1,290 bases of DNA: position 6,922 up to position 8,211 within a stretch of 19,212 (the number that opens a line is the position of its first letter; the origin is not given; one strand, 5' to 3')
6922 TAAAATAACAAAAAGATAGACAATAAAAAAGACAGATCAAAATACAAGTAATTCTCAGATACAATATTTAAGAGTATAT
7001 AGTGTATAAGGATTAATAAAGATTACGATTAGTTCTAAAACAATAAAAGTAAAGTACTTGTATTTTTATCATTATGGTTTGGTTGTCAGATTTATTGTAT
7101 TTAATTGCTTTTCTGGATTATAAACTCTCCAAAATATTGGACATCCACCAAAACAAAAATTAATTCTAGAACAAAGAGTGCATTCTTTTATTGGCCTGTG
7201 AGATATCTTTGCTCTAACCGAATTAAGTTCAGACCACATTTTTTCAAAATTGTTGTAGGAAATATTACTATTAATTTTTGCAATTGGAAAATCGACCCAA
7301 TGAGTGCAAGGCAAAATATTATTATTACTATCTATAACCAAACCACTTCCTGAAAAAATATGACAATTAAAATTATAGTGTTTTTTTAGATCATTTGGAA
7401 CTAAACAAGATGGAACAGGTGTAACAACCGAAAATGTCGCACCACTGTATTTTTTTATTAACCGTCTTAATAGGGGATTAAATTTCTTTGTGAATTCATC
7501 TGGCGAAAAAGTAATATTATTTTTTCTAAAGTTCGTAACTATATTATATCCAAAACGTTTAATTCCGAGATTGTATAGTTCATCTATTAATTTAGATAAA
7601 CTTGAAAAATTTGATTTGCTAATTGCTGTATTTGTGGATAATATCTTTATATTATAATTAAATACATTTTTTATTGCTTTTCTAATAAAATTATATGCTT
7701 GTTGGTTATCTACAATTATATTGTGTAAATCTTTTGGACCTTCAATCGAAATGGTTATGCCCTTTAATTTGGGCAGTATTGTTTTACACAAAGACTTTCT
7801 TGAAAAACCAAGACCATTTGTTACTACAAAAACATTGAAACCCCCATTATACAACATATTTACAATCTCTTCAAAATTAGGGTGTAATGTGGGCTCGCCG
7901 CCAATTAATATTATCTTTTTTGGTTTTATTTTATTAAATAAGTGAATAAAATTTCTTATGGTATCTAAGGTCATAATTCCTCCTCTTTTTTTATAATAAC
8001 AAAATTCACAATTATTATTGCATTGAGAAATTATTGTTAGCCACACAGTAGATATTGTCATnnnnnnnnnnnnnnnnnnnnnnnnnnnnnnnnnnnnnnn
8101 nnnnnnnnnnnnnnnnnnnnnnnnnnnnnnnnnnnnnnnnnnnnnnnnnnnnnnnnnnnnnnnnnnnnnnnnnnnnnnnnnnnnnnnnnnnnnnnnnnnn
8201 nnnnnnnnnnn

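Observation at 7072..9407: Four-gene operon linking a Cys/Asp-rich peptide, an orphan phosphohistidine swivel domain, an ORFan and a radical SAM/SPASM enzyme: a candidate undescribed archaeal RiPP pathway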

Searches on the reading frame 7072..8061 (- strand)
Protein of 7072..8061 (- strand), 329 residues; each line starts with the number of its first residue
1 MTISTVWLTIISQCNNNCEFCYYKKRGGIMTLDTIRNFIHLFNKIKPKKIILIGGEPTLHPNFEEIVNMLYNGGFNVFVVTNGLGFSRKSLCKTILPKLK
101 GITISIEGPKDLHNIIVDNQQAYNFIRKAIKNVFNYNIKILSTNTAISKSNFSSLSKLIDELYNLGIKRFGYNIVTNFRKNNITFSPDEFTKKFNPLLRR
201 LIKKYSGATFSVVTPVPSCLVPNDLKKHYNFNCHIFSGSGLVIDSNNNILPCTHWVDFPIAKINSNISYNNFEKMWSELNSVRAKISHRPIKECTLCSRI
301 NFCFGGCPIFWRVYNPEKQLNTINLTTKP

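Call 4: search_protein_families(library=pfam, proteins=[window:7072-8061:-], max_evalue=1)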
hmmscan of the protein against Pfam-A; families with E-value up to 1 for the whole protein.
window:7072-8061:- (329 aa): 5 families
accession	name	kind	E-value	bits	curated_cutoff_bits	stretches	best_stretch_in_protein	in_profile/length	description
PF04055.27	Radical_SAM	-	2e-17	64.3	29.5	1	10-159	3-163/166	Radical SAM superfamily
PF13353.11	Fer4_12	-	0.00015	22.5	22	1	10-72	11-76/137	4Fe-4S single cluster domain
PF13344.12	Hydrolase_6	-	0.026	15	27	1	58-97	14-52/101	Haloacid dehalogenase-like hydrolase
PF11490.13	DNA_pol3_a_NII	-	0.029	14.7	26.3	1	89-144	18-74/117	DNA polymerase III polC-type N-terminus II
PF19238.5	Radical_SAM_2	-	0.19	11.8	26.7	1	8-25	16-33/151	Radical SAM-like domain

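Call 5: search_protein_families(library=ncbifam, proteins=[window:7072-8061:-], max_evalue=1)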
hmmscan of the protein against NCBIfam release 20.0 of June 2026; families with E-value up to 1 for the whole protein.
window:7072-8061:- (329 aa): 72 families (the best 25 are shown)
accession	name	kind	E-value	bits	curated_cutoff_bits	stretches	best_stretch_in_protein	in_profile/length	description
NF047865.1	rSAM_PapB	equivalog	2.1e-21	76.5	340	1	3-309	2-318/330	PapB family radical SAM/SPASM ranthipeptide maturase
TIGR04133.1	rSAM_w_lipo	hypoth_equivalog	3.1e-20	72.4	425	1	11-306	31-330/350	TIGR04133 family radical SAM/SPASM protein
NF038283.1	viperin_w_prok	equivalog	5.4e-18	65.2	180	1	9-192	7-208/281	viperin family antiviral radical SAM protein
TIGR04317.1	W_rSAM_matur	equivalog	6.8e-17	61.6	380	1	4-255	4-258/349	tungsten cofactor oxidoreductase radical SAM maturase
TIGR03942.1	sulfatase_rSAM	equivalog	9e-16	57.9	349.45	1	12-310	9-327/363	anaerobic sulfatase maturase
TIGR04051.1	rSAM_NirJ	equivalog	2.8e-14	52.9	515.45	2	9-171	7-172/354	heme d1 biosynthesis radical SAM protein NirJ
TIGR04055.1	rSAM_NirJ2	equivalog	6.8e-13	48.8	500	1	11-308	7-304/326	putative heme d1 biosynthesis radical SAM protein NirJ2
TIGR04250.1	SCM_rSAM_ScmE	equivalog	1.7e-12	47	400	1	6-309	5-329/358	SynChlorMet cassette radical SAM/SPASM protein ScmE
TIGR02666.1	moaA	equivalog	2.3e-12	46.5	284.05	1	5-159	11-177/336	GTP 3',8-cyclase MoaA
TIGR02668.1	moaA_archaeal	equivalog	4.4e-12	45.6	325.25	1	3-163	9-174/303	GTP 3',8-cyclase MoaA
TIGR03977.1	rSAM_pair_HxsC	equivalog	1.2e-11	44.1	267.9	1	8-161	29-189/292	His-Xaa-Ser system radical SAM maturase HxsC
TIGR04403.1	rSAM_skfB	equivalog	1.8e-11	43.4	300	1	8-200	108-304/402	sporulation killing factor system radical SAM maturase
NF045646.2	rSAM_Se_TrsS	equivalog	1.9e-11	43.2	490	1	5-160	87-249/441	radical SAM (seleno)protein TrsS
TIGR04463.1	rSAM_vs_C_rich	equivalog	4.8e-11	42.1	525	1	13-309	91-396/438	TIGR04463 family radical SAM/SPASM RiPP maturase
TIGR04115.1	rSAM_Cxxx_rpt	equivalog_domain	7.4e-11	42.1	350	1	5-274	3-291/359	radical SAM peptide maturase, CXXX-repeat target family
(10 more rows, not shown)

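Call 13: find_homologous_proteins(query=window:7072-8061:-, max_evalue=1e-10)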
Query window:7072-8061:- (329 aa): 14 proteins with E <= 1e-10 among 1096 candidates.
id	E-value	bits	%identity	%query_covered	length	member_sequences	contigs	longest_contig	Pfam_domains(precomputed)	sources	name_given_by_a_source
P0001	3.9e-221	751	100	100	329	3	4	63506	PF04055.28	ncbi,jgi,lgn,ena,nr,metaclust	ncbi:MAG: hypothetical protein COT14_03780 [Candidatus Diapherotrites archaeon CG08_land_8_20_14_0_2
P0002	5.4e-116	405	55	98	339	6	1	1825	PF04055.28,PF13353.12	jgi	jgi:radical SAM protein with 4Fe4S-binding SPASM domain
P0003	3.8e-108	380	53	98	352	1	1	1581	PF04055.28,PF13353.12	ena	-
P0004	6.2e-107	376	51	98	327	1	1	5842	PF04055.28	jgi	jgi:radical SAM protein with 4Fe4S-binding SPASM domain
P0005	2.9e-96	341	47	97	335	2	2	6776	PF04055.28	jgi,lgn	-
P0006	9.2e-90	319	44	97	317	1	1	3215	PF04055.28,PF13353.12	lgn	-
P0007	2.3e-80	288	43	97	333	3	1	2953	PF04055.28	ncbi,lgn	-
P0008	2.4e-36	144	30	96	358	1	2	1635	PF04055.28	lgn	-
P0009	2.3e-26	111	29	96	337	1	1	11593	PF04055.28,PF13353.12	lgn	-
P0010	1.8e-25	108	26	93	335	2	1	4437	PF04055.28,PF13353.12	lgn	-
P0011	4.2e-23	100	27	97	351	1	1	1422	PF04055.28,PF13353.12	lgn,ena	-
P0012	2.0e-22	98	25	95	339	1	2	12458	PF04055.28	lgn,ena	-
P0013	2.9e-22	97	26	97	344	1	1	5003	PF04055.28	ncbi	ncbi:MAG: radical SAM protein [Anaerolineaceae bacterium]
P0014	1.4e-13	69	25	72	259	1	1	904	PF04055.28,PF13353.12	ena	-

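Call 14: find_encoding_contigs(protein=P0001, flank=6000, max_places=4)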
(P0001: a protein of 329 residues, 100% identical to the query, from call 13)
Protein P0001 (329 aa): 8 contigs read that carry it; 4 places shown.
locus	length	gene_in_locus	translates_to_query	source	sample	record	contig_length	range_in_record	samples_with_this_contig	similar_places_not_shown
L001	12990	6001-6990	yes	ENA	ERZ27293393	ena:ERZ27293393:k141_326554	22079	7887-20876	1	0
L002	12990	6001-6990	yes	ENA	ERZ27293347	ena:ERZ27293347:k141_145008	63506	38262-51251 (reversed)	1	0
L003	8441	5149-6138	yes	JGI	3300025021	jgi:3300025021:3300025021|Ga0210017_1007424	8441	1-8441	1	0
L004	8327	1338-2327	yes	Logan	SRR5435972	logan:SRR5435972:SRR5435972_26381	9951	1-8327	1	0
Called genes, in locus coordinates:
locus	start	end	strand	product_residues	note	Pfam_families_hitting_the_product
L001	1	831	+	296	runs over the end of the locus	-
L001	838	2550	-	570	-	PF04607:RelA_SpoT, PF02824:TGS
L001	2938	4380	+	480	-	PF13396:PLDc_N, PF13091:PLDc_2, PF00614:PLDc (faint), PF13091:PLDc_2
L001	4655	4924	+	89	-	-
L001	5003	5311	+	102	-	PF00391:PEP-utilizers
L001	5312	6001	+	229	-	-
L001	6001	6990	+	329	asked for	PF04055:Radical_SAM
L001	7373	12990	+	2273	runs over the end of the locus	?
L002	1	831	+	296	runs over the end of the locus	-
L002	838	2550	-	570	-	PF04607:RelA_SpoT, PF02824:TGS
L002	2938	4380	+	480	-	PF13396:PLDc_N, PF13091:PLDc_2, PF00614:PLDc (faint), PF13091:PLDc_2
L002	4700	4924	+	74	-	-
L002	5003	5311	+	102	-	PF00391:PEP-utilizers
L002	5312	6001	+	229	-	-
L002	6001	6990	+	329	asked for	PF04055:Radical_SAM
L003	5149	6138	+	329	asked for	PF04055:Radical_SAM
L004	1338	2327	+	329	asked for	PF04055:Radical_SAM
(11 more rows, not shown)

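Call 15: find_encoding_contigs(protein=P0004, flank=6000, max_places=3)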
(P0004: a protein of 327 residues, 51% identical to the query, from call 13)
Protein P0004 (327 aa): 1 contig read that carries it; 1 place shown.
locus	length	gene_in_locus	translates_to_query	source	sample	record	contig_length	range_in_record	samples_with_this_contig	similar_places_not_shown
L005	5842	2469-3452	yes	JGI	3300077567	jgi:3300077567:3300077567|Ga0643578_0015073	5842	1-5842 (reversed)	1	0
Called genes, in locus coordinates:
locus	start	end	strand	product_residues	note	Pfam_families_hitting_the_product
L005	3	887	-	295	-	?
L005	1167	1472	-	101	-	-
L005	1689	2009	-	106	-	PF02498:Bro-N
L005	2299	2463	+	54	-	-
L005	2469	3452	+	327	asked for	PF04055:Radical_SAM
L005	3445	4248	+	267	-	-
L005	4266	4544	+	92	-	PF00391:PEP-utilizers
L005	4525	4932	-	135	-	PF00583:Acetyltransf_1 (weak), PF13673:Acetyltransf_10, PF13508:Acetyltransf_7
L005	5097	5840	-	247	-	?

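Call 16: find_encoding_contigs(protein=P0005, flank=7000, max_places=3)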
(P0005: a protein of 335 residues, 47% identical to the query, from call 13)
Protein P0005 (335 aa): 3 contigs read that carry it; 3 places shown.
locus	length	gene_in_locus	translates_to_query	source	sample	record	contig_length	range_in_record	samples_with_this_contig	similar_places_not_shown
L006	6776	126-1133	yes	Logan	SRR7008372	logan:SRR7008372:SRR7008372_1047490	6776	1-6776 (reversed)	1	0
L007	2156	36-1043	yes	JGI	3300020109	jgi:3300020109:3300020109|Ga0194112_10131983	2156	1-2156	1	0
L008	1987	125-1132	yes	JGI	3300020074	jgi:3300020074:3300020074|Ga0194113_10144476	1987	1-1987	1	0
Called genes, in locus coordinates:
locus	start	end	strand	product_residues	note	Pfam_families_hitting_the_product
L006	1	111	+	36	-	?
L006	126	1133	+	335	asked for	PF04055:Radical_SAM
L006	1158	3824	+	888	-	PF01326:PPDK_N, PF00391:PEP-utilizers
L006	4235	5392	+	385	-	PF02670:DXP_reductoisom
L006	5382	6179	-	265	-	PF04414:tRNA_deacylase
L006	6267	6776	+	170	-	?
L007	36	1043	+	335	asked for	PF04055:Radical_SAM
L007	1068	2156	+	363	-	?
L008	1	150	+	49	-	?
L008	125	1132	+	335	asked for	PF04055:Radical_SAM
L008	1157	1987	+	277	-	?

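Call 23: find_encoding_contigs(protein=P0006, flank=4000, max_places=2)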
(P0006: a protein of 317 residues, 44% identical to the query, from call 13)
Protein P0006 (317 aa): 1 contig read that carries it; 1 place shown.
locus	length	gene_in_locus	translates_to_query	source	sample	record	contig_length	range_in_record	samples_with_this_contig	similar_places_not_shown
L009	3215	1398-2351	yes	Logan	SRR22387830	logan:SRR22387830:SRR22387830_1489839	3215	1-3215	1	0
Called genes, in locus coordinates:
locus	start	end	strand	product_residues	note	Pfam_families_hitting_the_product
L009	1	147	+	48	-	?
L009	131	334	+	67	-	-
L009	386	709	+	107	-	PF00391:PEP-utilizers (weak)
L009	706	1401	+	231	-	-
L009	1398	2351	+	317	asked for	PF04055:Radical_SAM, PF13353:Fer4_12 (faint)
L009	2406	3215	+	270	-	?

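Call 24: find_encoding_contigs(protein=P0007, flank=4000, max_places=2)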
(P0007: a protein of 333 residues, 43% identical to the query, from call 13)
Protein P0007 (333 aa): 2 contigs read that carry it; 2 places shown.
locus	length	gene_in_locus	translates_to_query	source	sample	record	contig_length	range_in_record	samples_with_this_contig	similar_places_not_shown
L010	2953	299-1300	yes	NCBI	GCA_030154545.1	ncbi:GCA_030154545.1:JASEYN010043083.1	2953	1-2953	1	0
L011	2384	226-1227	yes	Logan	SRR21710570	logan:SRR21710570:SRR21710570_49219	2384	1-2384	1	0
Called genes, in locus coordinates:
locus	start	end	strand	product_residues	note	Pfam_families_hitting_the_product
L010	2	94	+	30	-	?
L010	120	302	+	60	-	-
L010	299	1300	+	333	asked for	PF04055:Radical_SAM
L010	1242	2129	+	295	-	-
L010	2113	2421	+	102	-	PF00391:PEP-utilizers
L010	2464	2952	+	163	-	?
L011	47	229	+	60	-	-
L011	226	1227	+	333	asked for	PF04055:Radical_SAM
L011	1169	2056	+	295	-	-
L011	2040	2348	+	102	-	PF00391:PEP-utilizers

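Call 41: search_protein_families(library=pfam, proteins=[L005:3445-4248:+, L010:1242-2129:+], max_evalue=1)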
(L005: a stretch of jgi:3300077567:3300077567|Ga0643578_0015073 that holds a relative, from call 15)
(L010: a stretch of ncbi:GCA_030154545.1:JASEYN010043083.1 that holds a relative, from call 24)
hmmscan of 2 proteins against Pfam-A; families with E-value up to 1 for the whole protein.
L005:3445-4248:+ (267 aa): 1 family
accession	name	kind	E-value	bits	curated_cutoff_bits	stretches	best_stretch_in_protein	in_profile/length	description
PF06014.16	YqgQ-like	-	0.66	10.5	25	1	136-175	10-49/61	YqgQ-like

L010:1242-2129:+ (295 aa): 0 families

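Call 50: search_protein_families(library=ncbifam, proteins=[L006:1158-3824:+, L005:3445-4248:+, L010:1242-2129:+], max_evalue=1)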
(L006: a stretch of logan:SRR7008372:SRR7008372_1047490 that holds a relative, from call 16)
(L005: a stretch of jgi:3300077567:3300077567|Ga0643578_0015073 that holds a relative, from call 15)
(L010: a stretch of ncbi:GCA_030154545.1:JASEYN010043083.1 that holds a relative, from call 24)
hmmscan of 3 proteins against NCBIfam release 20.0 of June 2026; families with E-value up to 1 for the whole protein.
L006:1158-3824:+ (888 aa): 27 families (the best 25 are shown)
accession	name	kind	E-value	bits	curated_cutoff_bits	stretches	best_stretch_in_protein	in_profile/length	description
NF005057.0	PRK06464.1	equivalog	2.3e-132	442.7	598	2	3-323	6-348/798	phosphoenolpyruvate synthase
TIGR01418.1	PEP_synth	equivalog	5.3e-127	425.2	739.75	2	4-323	2-343/784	pyruvate, water dikinase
NF004878.0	PRK06241.1-3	subfamily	1.1e-113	381.1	945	2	3-316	4-317/891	phosphoenolpyruvate synthase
NF004877.0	PRK06241.1-2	subfamily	4.2e-96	323.1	866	2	3-316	4-318/869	phosphoenolpyruvate synthase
NF041857.1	RIF_Ptrans_rph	equivalog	8.9e-92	308.8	999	2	3-316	2-316/864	rifamycin-inactivating phosphotransferase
NF052631.1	prodigiosin_PigC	equivalog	1.8e-89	300.8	1300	2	13-320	11-307/883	prodigiosin ligase PigC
NF052632.1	undecylprod_RedH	equivalog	2e-86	290.8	1350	2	12-326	11-309/880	undecylprodigiosin ligase RedH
NF004879.0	PRK06241.1-4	equivalog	4.2e-86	289.8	976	2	3-315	4-317/868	phosphoenolpyruvate synthase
NF004881.0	PRK06241.2-2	equivalog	1.1e-85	288.6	883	2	14-317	15-317/898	phosphoenolpyruvate synthase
NF004883.0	PRK06241.2-4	equivalog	1e-67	229.1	1063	2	17-320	31-337/928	phosphoenolpyruvate synthase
NF004880.0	PRK06241.2-1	equivalog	3.6e-67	227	972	2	3-316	3-286/837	phosphoenolpyruvate synthase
NF000283.1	RPH_KJ151292.1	equivalog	2e-61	208.3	1700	2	8-321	10-324/865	rifamycin-inactivating phosphotransferase Rph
NF004882.0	PRK06241.2-3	equivalog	2.8e-48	164.6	850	2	8-317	5-283/827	phosphoenolpyruvate synthase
NF006153.0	PRK08296.1-5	subfamily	4e-28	98.2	578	1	777-887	495-605/608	hypothetical protein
TIGR01828.1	pyru_phos_dikin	equivalog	1.8e-26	92.4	843.45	4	3-77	3-79/865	pyruvate, phosphate dikinase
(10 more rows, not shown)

L005:3445-4248:+ (267 aa): 0 families

L010:1242-2129:+ (295 aa): 0 families

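Call 55: find_related_loci(query=A3, collection=genome_contigs, flank=5000)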
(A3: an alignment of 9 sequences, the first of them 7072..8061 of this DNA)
Query A3 (329 aa) in genome_contigs; peptide patterns used: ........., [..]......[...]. (x = any residue, [..] = any of these).
600 stretches matched a pattern (row limit reached: there are more); 393 encode a relative of the query (tblastn E <= 1e-3); the best 80 are kept; 80 distinct loci.
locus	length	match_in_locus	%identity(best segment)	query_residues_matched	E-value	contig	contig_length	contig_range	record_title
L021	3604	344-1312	54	1-323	8e-112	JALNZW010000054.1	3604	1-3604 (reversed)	MAG: Patescibacteria group bacterium isolate SO_2017_LW2 bin 120 scaffold_55344_c1_LW138R_2017, whole genome shotgun seq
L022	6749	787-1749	29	7-311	1e-41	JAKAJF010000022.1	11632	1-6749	MAG: bacterium isolate WY3.bin75 NODE_10111_length_11632_cov_1.242590, whole genome shotgun sequence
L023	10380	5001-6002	29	7-324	7e-39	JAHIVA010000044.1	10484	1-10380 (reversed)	MAG: Patescibacteria group bacterium isolate MM_PC_MetaG.mb.47 MM_PC_MetaG.mb.47_k141_1050689, whole genome shotgun sequ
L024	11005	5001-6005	26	7-328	6e-37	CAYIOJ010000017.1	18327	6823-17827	MAG TPA_asm: uncultured Gammaproteobacteria bacterium isolate ERP119705_co24_904 genome assembly, contig: NODE_3505_leng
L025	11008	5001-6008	28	3-324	6e-36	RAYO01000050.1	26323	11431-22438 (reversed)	Bacterium 1xD42-67 strain 1xD42-67 Scaffold39_1, whole genome shotgun sequence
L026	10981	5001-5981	27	6-311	2e-32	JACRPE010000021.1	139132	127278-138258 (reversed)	MAG: Candidatus Roizmanbacteria bacterium isolate NC_groundwater_1979_Pr3_S-0.2um_40_30 scaffold_811257, whole genome sh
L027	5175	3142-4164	27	1-321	3e-31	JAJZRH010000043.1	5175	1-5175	MAG: bacterium isolate SKS1.bin80 NODE_28483_length_5175_cov_1.337956, whole genome shotgun sequence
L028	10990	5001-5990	27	4-310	5e-31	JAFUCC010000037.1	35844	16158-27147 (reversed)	MAG: Eggerthellaceae bacterium isolate RGIG4359 Roe_deer_Jejunum-2__c6727, whole genome shotgun sequence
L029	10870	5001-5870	28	44-317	3e-30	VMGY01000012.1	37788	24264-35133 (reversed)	MAG: Parcubacteria group bacterium Athens0714_12 Athens071412_scaffold_530, whole genome shotgun sequence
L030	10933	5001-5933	28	8-315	7e-29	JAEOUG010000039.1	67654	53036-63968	MAG: Candidatus Thorarchaeota archaeon isolate FT1_004 k127_9290236, whole genome shotgun sequence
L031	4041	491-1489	23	6-321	1e-28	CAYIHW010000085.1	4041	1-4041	MAG TPA_asm: uncultured Candidatus Saccharibacteria bacterium isolate ERP119705_co23_139 genome assembly, contig: NODE_2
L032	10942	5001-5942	27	8-318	4e-28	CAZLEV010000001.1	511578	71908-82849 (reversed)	MAG TPA_asm: uncultured archaeon isolate binchicken_co379_69 genome assembly, contig: NODE_4_length_511578_cov_14.202779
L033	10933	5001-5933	26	8-315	4e-28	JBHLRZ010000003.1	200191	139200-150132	MAG: Candidatus Thorarchaeota archaeon isolate TM2M.152 TM2M.152@55, whole genome shotgun sequence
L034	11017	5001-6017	26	1-323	6e-28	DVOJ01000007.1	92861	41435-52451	MAG TPA_asm: Candidatus Caccopulliclostridium gallistercoris isolate CHK186-9395 CHK186__C96488_L92861_ERR3414581, whole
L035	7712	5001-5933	27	8-315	1e-27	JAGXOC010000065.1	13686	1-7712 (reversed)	MAG: Candidatus Thorarchaeota archaeon isolate bin66 NODE_65_length_13686_cov_12.251525, whole genome shotgun sequence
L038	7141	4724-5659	25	8-312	4e-27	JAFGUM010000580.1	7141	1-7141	MAG: Spirochaetales bacterium isolate ZodW_maxbin.191 k87_21582494, whole genome shotgun sequence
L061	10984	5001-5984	26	3-317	1e-24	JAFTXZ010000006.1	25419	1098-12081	MAG: Clostridia bacterium isolate RGIG4252 Roe_deer_Colon-5__c27588, whole genome shotgun sequence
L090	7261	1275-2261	27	1-311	6e-22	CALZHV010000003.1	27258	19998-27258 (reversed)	MAG: uncultured Lachnospiraceae bacterium isolate SRR3178346_bin.41_metaWRAP_v1.3_MAG genome assembly, contig: ERZ897499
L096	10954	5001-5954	24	5-307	1e-21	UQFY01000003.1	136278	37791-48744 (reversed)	uncultured Mollicutes bacterium isolate UMGS237 genome assembly, contig: NODE_14_length_136278_cov_5.672779, whole genom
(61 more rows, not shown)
